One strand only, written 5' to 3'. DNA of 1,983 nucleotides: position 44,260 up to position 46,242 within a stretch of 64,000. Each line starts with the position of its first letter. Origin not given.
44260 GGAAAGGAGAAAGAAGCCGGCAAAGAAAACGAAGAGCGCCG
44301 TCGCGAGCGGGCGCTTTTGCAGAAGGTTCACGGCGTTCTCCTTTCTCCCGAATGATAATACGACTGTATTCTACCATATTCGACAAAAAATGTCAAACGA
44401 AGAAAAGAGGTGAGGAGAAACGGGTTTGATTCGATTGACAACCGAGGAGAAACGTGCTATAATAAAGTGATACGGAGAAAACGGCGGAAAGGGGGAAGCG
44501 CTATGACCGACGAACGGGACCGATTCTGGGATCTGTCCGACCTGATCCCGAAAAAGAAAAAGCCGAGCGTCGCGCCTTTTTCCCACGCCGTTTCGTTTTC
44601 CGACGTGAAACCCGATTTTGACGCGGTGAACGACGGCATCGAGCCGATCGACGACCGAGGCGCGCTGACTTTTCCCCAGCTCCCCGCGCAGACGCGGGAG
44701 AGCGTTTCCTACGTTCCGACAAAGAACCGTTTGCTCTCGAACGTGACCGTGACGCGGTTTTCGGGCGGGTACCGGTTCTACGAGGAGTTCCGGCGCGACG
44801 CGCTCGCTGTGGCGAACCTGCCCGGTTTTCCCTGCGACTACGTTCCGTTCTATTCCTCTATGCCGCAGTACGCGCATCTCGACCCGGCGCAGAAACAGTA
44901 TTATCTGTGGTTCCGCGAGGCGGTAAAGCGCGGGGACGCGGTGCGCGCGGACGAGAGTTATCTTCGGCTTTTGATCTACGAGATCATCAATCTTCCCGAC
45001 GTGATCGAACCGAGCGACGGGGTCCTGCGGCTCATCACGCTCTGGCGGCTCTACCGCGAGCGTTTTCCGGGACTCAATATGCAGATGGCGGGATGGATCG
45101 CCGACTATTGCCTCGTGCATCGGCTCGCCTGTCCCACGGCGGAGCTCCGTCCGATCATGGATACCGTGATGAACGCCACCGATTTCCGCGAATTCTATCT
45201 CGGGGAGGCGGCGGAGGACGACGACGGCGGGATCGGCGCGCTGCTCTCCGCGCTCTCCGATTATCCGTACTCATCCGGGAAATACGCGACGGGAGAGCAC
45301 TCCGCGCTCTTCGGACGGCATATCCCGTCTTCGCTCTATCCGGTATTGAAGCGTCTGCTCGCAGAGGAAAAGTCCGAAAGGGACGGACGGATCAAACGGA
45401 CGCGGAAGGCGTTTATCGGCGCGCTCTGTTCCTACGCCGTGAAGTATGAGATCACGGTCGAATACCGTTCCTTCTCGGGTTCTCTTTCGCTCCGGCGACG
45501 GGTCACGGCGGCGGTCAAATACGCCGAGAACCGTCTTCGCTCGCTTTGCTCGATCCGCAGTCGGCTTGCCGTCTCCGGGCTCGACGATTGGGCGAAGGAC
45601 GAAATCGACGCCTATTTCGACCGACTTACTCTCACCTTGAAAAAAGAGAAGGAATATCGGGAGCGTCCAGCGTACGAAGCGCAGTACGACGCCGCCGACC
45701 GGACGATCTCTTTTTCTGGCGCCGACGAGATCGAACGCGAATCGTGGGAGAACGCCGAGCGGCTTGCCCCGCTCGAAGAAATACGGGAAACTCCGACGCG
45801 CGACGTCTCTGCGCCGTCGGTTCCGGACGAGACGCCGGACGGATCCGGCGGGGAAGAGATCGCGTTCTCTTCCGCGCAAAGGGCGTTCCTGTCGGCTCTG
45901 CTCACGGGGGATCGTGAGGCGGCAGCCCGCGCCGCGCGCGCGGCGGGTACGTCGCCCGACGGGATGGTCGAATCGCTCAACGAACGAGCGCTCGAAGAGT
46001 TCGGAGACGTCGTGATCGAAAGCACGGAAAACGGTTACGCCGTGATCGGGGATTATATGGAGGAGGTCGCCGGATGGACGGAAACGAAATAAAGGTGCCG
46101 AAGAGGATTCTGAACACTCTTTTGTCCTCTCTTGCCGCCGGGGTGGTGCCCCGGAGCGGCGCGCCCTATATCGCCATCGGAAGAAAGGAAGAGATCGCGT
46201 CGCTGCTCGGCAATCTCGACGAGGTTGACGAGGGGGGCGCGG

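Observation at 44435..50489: TerB-N/TerB-C + DUF2791 (BrxD-like) ATPase + Lhr-like helicase triad: Shango-type candidate anti-phage operon in a high-GC sporulating Firmicute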

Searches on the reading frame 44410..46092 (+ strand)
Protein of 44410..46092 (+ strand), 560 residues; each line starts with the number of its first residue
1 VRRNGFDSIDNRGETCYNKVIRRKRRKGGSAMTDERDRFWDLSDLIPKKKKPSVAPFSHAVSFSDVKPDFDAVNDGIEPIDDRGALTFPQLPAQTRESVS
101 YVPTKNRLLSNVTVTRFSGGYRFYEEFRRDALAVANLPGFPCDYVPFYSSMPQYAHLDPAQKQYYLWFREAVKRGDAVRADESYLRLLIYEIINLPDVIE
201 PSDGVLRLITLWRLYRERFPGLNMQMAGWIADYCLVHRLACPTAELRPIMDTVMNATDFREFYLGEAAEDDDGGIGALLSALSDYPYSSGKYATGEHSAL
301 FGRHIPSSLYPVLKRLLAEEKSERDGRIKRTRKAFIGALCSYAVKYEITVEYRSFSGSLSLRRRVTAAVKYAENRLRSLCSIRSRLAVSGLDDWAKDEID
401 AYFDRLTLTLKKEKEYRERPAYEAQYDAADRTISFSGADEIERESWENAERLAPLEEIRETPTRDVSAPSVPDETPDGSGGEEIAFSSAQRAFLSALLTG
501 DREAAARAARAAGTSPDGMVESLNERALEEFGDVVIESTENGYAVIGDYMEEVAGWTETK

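Call 3: search_protein_families(library=pfam, proteins=[window:44410-46092:+], max_evalue=0.01)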
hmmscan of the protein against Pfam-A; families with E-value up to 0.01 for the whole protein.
window:44410-46092:+ (560 aa): 2 families
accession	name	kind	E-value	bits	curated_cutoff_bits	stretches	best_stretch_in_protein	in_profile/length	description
PF15615.11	TerB_C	-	1e-11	45.7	26.3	1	459-553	50-147/148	TerB-C domain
PF13208.11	TerB_N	-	1.1e-11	45.4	25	1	120-241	27-139/207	TerB N-terminal domain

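Call 4: search_protein_families(library=padloc, proteins=[window:44410-46092:+], max_evalue=0.01)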
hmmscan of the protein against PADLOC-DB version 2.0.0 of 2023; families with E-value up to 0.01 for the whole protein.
window:44410-46092:+ (560 aa): 1 family
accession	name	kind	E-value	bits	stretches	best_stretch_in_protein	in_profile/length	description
PDLC03958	SngA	-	7.3e-45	152.6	1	105-557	81-527/528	-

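Call 21: search_solved_structures(query=window:44503-46092:+, max_evalue=1)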
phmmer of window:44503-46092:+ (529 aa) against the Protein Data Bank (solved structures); distinct sequences matched with E-value up to 1: 0.

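Call 24: search_protein_families(library=ncbifam, proteins=[window:44503-46092:+], max_evalue=0.001)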
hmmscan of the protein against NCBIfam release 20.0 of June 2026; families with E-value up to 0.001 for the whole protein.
window:44503-46092:+ (529 aa): 0 families

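Call 25: find_homologous_proteins(query=window:44503-46092:+, max_evalue=0.001)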
Query window:44503-46092:+ (529 aa): 157 proteins with E <= 0.001 among 8000 candidates; the best 120 are listed.
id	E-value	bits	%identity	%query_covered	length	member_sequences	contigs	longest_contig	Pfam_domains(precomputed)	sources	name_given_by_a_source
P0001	0.0e+0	1048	88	100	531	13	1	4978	PF13208.12,PF15615.12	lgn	-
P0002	7.8e-283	957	80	100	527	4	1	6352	PF13208.12,PF15615.12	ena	-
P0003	2.8e-263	893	76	100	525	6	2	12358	PF13208.12,PF15615.12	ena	-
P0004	1.9e-259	880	75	100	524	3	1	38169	PF13208.12,PF15615.12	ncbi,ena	-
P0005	2.6e-259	879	75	100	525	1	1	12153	PF13208.12,PF15615.12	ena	-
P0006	1.3e-258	877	74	100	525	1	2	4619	PF13208.12,PF15615.12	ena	-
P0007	7.2e-256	868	74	100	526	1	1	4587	PF13208.12,PF15615.12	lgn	-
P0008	3.2e-254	863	73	100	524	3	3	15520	PF13208.12,PF15615.12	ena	-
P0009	3.2e-250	849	72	100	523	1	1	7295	PF13208.12,PF15615.12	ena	-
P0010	1.2e-249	848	74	100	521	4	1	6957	PF13208.12,PF15615.12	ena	-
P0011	8.3e-247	838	71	100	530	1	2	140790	PF13208.12,PF15615.12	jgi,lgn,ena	-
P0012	4.1e-245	833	70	100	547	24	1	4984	PF13208.12,PF15615.12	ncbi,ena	-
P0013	3.9e-244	829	72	100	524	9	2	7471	PF13208.12,PF15615.12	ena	-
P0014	1.7e-243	827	71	100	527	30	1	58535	PF13208.12,PF15615.12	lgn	-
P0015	4.2e-243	826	71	100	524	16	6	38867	PF13208.12,PF15615.12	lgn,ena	-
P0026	2.4e-122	428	41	100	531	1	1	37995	PF13208.12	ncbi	-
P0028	5.3e-118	413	43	99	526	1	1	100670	PF13208.12,PF15615.12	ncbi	-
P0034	2.9e-106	375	39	100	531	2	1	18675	PF13208.12,PF15615.12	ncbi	-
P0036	1.9e-105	372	41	99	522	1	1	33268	PF13208.12,PF15615.12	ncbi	-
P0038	5.5e-103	364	39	99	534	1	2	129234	PF13208.12,PF15615.12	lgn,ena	-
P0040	1.1e-101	359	38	99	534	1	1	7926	PF13208.12,PF15615.12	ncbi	-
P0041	1.1e-100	356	39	99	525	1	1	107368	PF13208.12,PF15615.12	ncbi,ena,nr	ncbi:MAG: TerB N-terminal domain-containing protein [Clostridia bacterium]|nr:TerB N-terminal domain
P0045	4.2e-99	351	38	98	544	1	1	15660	PF13208.12,PF15615.12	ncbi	-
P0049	8.3e-98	347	37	99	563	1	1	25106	PF13208.12,PF15615.12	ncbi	-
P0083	6.4e-92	327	36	99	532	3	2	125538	PF13208.12,PF15615.12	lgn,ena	-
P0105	1.8e-81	293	35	79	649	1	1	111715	PF13208.12,PF15615.12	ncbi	-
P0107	3.0e-79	285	33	99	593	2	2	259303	PF13208.12,PF15615.12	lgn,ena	-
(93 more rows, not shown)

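Call 26: find_encoding_contigs(protein=P0011, flank=10000, max_places=2)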
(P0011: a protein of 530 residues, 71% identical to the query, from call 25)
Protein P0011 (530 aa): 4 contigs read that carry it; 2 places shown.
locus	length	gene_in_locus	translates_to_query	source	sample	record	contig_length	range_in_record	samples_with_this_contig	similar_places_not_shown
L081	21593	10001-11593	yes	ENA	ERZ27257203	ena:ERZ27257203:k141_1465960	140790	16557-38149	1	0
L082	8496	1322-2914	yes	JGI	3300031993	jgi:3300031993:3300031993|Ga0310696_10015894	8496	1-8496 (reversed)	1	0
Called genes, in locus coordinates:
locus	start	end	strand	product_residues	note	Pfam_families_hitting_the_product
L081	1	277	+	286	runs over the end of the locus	PF10672:Methyltrans_SAM, PF03602:Cons_hypoth95 (weak)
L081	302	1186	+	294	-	PF00005:ABC_tran, PF02463:SMC_N (weak), PF13175:AAA_15 (weak)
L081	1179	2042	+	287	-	PF00005:ABC_tran, PF02463:SMC_N (weak), PF13304:AAA_21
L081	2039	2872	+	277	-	PF02361:CbiQ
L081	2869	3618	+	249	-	PF01416:PseudoU_synth_1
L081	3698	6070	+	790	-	PF00912:Transgly, PF00905:Transpeptidase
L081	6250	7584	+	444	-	PF02812:ELFV_dehydrog_N, PF00208:ELFV_dehydrog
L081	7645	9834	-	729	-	PF03772:Competence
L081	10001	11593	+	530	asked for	PF13208:TerB_N, PF15615:TerB_C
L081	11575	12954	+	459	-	PF10923:BrxC_BrxD, PF13191:AAA_16 (faint)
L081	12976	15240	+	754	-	PF00270:DEAD, PF00271:Helicase_C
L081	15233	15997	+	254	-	PF01209:Ubie_methyltran (weak), PF13489:Methyltransf_23, PF13847:Methyltransf_31, PF08241:Methyltransf_11, PF08242:Methyltransf_12, PF13649:Methyltransf_25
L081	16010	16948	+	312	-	PF01430:HSP33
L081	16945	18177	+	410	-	PF00365:PFK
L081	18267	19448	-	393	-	PF00091:Tubulin, PF12327:FtsZ_C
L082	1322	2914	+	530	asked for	PF13208:TerB_N, PF15615:TerB_C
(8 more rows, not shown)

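Call 27: find_encoding_contigs(protein=P0028, flank=10000, max_places=2)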
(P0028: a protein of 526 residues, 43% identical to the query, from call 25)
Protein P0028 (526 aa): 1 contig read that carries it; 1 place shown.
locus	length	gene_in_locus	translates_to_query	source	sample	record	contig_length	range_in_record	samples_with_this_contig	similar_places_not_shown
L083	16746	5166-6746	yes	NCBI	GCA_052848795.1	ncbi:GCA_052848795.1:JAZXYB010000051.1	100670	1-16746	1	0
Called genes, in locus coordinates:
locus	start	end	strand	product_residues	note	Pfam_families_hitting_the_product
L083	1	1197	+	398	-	?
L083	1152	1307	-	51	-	-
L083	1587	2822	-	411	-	PF05496:RuvB_N, PF01078:Mg_chelatase (faint), PF14532:Sigma54_activ_2 (weak), PF00004:AAA, PF16193:AAA_assoc_2, PF12002:MgsA_C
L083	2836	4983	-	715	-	PF17191:RecG_wedge, PF00270:DEAD, PF04851:ResIII, PF00271:Helicase_C, PF19833:RecG_dom3_C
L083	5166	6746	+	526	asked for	PF13208:TerB_N, PF15615:TerB_C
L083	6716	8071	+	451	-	PF10923:BrxC_BrxD, PF13191:AAA_16 (weak)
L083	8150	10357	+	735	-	PF00270:DEAD, PF00271:Helicase_C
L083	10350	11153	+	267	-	PF01209:Ubie_methyltran (weak), PF02353:CMAS, PF13489:Methyltransf_23, PF05175:MTS (weak), PF13847:Methyltransf_31, PF08241:Methyltransf_11, PF08242:Methyltransf_12, PF13649:Methyltransf_25, +2 more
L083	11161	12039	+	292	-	PF01430:HSP33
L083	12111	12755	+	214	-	PF00081:Sod_Fe_N, PF02777:Sod_Fe_C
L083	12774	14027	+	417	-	PF00365:PFK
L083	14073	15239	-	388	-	PF00091:Tubulin, PF12327:FtsZ_C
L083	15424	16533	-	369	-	PF03033:Glyco_transf_28, PF04101:Glyco_tran_28_C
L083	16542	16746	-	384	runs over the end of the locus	PF01098:FTSW_RODA_SPOVE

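Call 28: find_encoding_contigs(protein=P0038, flank=10000, max_places=2)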
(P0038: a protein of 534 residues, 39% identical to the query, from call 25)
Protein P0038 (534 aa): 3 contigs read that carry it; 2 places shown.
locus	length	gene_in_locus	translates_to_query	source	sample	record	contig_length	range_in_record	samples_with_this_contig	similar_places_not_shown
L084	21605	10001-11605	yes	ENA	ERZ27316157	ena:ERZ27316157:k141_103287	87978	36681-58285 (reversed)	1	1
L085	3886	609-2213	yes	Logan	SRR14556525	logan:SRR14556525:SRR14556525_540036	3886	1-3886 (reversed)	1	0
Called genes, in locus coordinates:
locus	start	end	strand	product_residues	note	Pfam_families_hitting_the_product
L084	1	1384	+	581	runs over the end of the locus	PF05833:NFACT_N, PF05670:NFACT-R_1 (weak), PF18297:NFACT-R_2 (weak)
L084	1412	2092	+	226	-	PF06962:rRNA_methylase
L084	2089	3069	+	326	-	PF01207:Dus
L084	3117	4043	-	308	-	PF01458:SUFBD_core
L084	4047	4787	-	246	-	PF00005:ABC_tran, PF02463:SMC_N (faint)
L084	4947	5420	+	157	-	PF02664:LuxS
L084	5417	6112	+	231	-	PF01048:PNP_UDP_1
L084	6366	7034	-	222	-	PF00132:Hexapep (faint), PF25084:LbH_EIF2B, PF25087:GMPPB_C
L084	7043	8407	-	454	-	PF02878:PGM_PMM_I, PF02879:PGM_PMM_II, PF02880:PGM_PMM_III, PF00408:PGM_PMM_IV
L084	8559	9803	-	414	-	PF06134:RhaA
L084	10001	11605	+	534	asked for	PF13208:TerB_N, PF15615:TerB_C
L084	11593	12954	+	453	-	PF10923:BrxC_BrxD, PF13191:AAA_16 (weak)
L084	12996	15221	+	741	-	PF00270:DEAD, PF04851:ResIII (weak), PF00271:Helicase_C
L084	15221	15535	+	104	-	PF01371:Trp_repressor, PF13384:HTH_23 (weak)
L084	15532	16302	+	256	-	PF01209:Ubie_methyltran, PF13489:Methyltransf_23, PF02353:CMAS (weak), PF13847:Methyltransf_31, PF08241:Methyltransf_11, PF08242:Methyltransf_12, PF13649:Methyltransf_25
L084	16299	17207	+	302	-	PF01430:HSP33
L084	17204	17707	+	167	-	PF04892:VanZ-LLP1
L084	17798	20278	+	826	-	-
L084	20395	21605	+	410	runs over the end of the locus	PF00365:PFK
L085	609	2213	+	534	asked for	PF13208:TerB_N, PF15615:TerB_C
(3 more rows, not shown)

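Call 30: find_encoding_contigs(protein=P0041, flank=10000, max_places=1)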
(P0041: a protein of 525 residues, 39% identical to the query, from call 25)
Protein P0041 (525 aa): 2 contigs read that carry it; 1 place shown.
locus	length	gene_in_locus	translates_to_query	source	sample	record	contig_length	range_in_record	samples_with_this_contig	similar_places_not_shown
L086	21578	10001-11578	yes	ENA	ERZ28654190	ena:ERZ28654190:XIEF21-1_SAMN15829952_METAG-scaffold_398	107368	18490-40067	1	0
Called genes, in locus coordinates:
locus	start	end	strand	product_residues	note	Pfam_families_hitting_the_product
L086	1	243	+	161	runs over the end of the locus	PF00383:dCMP_cyt_deam_1, PF14437:MafB19-deam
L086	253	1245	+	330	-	PF01210:NAD_Gly3P_dh_N, PF02558:ApbA (weak), PF03807:F420_oxidored (faint), PF07479:NAD_Gly3P_dh_C, PF20618:GPD_NAD_C_bact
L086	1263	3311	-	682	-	PF13439:Glyco_transf_4, PF13477:Glyco_trans_4_2, PF13579:Glyco_trans_4_4, PF00534:Glycos_transf_1, PF13692:Glyco_trans_1_4, PF04230:PS_pyruv_trans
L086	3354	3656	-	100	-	PF04026:SpoVG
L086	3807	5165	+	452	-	PF01225:Mur_ligase, PF08245:Mur_ligase_M, PF02875:Mur_ligase_C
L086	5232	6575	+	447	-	PF01743:PolyA_pol, PF12627:PolyA_pol_RNAbd, PF01966:HD, PF13735:tRNA_NucTran2_2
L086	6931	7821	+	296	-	PF00701:DHDPS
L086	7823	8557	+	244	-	PF01113:DapB_N, PF05173:DapB_C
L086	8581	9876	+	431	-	PF00278:Orn_DAP_Arg_deC, PF02784:Orn_Arg_deC_N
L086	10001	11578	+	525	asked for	PF13208:TerB_N, PF15615:TerB_C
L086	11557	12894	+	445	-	PF10923:BrxC_BrxD, PF13191:AAA_16 (faint)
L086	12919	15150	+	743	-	PF00270:DEAD, PF04851:ResIII, PF00271:Helicase_C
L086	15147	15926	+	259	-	PF01209:Ubie_methyltran, PF13489:Methyltransf_23, PF02353:CMAS, PF05175:MTS (weak), PF13847:Methyltransf_31, PF08241:Methyltransf_11, PF08242:Methyltransf_12, PF13649:Methyltransf_25, +1 more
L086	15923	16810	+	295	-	PF01430:HSP33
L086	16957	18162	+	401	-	PF01979:Amidohydro_1, PF12890:DHOase, PF19799:DUF6282 (faint)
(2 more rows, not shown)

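Call 31: find_encoding_contigs(protein=P0107, flank=10000, max_places=1)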
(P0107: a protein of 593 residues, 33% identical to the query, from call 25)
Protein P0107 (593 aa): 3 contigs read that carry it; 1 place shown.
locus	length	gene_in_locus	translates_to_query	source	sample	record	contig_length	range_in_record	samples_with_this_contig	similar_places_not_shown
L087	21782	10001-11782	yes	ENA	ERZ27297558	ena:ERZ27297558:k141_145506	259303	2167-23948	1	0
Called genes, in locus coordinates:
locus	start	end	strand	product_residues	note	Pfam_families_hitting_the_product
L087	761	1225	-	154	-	PF00436:SSB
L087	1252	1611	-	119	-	PF01250:Ribosomal_S6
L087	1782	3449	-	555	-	-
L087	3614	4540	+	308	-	PF00480:ROK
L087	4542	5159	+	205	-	PF13580:SIS_2, PF01380:SIS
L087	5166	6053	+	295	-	PF00288:GHMP_kinases_N, PF08544:GHMP_kinases_C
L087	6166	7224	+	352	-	PF00892:EamA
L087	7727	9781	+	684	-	PF13306:LRR_5, PF13855:LRR_8 (faint), PF13306:LRR_5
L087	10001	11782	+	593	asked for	PF13208:TerB_N, PF15615:TerB_C (weak)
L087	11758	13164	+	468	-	PF10923:BrxC_BrxD, PF13191:AAA_16 (weak)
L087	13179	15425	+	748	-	PF00270:DEAD, PF00271:Helicase_C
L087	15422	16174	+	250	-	PF01209:Ubie_methyltran, PF13489:Methyltransf_23, PF03848:TehB (weak), PF05401:NodS, PF13847:Methyltransf_31, PF08241:Methyltransf_11, PF08242:Methyltransf_12, PF13649:Methyltransf_25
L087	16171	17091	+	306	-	PF01430:HSP33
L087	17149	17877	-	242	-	-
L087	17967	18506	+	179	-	PF02777:Sod_Fe_C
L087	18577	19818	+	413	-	PF00365:PFK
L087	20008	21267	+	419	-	PF00438:S-AdoMet_synt_N, PF02772:S-AdoMet_synt_M, PF02773:S-AdoMet_synt_C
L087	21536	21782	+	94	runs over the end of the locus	-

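Call 32: find_encoding_contigs(protein=P0083, flank=10000, max_places=1)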
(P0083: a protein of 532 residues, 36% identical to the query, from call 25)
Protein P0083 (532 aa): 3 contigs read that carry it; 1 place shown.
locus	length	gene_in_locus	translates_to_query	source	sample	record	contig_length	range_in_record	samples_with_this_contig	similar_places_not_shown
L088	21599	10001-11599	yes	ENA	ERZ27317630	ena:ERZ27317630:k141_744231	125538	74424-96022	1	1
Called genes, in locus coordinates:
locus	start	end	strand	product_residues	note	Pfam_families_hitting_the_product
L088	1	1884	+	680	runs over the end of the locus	PF24973:EGF_LMN_ATRN (faint), PF13306:LRR_5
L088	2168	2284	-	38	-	-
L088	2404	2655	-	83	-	PF01084:Ribosomal_S18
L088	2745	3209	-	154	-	PF00436:SSB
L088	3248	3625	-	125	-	PF01250:Ribosomal_S6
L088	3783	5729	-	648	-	-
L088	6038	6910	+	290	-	PF00288:GHMP_kinases_N, PF08544:GHMP_kinases_C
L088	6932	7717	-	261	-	-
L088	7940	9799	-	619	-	PF18952:DUF5696, PF19773:DUF6259 (weak)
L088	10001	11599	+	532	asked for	PF13208:TerB_N, PF15615:TerB_C (weak)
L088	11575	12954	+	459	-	PF10923:BrxC_BrxD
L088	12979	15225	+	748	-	PF00270:DEAD, PF00271:Helicase_C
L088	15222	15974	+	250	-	PF01209:Ubie_methyltran (weak), PF13489:Methyltransf_23, PF05401:NodS (weak), PF13847:Methyltransf_31, PF08241:Methyltransf_11, PF08242:Methyltransf_12, PF13649:Methyltransf_25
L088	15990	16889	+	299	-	PF01430:HSP33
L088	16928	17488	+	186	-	PF02777:Sod_Fe_C (weak)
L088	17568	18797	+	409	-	PF00365:PFK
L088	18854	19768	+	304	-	PF00005:ABC_tran, PF13304:AAA_21 (faint)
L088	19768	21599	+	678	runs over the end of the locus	-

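Call 33: find_encoding_contigs(protein=P0105, flank=10000, max_places=1)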
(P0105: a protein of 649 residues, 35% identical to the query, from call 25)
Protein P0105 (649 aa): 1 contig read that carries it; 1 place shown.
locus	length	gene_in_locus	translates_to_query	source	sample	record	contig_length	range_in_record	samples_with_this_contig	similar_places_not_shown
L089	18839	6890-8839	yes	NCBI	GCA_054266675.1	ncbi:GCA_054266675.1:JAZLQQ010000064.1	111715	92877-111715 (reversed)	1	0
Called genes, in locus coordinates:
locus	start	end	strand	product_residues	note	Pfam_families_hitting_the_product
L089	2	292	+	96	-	?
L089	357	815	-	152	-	PF00436:SSB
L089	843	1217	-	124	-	PF01250:Ribosomal_S6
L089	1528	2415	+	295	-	PF00288:GHMP_kinases_N, PF08544:GHMP_kinases_C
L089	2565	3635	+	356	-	PF00892:EamA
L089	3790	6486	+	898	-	PF13306:LRR_5, PF13855:LRR_8 (faint), PF13306:LRR_5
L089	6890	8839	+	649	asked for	PF13208:TerB_N, PF15615:TerB_C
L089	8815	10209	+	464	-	PF10923:BrxC_BrxD, PF13191:AAA_16 (weak)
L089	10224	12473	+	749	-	PF00270:DEAD, PF00271:Helicase_C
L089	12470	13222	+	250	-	PF01209:Ubie_methyltran, PF13489:Methyltransf_23, PF05401:NodS, PF03848:TehB (weak), PF13847:Methyltransf_31, PF08241:Methyltransf_11, PF08242:Methyltransf_12, PF13649:Methyltransf_25, +1 more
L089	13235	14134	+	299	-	PF01430:HSP33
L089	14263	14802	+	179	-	-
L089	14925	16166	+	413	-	PF00365:PFK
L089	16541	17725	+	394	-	PF00438:S-AdoMet_synt_N, PF02772:S-AdoMet_synt_M, PF02773:S-AdoMet_synt_C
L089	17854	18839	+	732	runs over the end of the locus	PF23139:OB_YrrC, PF14520:HHH_5 (weak), PF14490:HHH_RecD2, PF05127:NAT10_TcmA_helicase (weak), PF13245:AAA_19, PF13604:AAA_30, PF18335:SH3_13, PF13538:UvrD_C_2, +6 more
